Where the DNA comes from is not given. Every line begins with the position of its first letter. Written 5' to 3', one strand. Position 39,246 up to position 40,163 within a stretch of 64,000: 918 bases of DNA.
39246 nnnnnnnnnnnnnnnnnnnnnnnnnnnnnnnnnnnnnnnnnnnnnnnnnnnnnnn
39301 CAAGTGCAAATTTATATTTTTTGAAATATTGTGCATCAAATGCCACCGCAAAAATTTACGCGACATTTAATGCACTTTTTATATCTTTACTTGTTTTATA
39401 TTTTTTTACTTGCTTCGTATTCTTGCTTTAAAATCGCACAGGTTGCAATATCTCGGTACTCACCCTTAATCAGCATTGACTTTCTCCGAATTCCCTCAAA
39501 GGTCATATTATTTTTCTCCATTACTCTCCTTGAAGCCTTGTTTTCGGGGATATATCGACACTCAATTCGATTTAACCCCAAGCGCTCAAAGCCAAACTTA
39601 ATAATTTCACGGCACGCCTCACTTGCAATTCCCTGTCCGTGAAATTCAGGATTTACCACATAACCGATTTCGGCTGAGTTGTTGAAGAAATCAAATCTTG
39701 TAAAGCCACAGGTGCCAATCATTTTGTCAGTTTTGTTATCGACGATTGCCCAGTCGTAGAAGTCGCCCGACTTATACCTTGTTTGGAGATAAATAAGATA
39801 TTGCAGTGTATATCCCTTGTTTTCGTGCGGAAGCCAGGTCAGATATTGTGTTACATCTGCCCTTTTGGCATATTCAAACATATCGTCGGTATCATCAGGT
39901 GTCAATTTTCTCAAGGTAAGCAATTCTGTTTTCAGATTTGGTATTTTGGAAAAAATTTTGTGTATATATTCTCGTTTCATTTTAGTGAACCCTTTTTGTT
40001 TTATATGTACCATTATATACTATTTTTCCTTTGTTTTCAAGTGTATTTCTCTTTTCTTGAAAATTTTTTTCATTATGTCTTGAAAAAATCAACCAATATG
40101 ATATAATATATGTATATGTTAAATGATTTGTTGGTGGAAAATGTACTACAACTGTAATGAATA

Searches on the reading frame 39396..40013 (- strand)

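Call 59: search_protein_families(library=pfam, proteins=[window:39396-40013:-], max_evalue=0.01)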
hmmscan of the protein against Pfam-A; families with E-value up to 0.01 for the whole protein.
window:39396-40013:- (205 aa): 4 families
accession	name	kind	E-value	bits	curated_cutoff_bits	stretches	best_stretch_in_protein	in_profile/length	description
PF13302.13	Acetyltransf_3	-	3.8e-34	118.8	25.4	1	32-170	2-137/138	Acetyltransferase (GNAT) domain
PF00583.31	Acetyltransf_1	-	6.8e-13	49.4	20.7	1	86-167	34-113/116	Acetyltransferase (GNAT) family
PF13420.13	Acetyltransf_4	-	0.00011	22.7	24.3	1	81-188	45-152/155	Acetyltransferase (GNAT) domain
PF13508.13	Acetyltransf_7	-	0.0011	19.7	27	1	92-148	10-63/84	Acetyltransferase (GNAT) domain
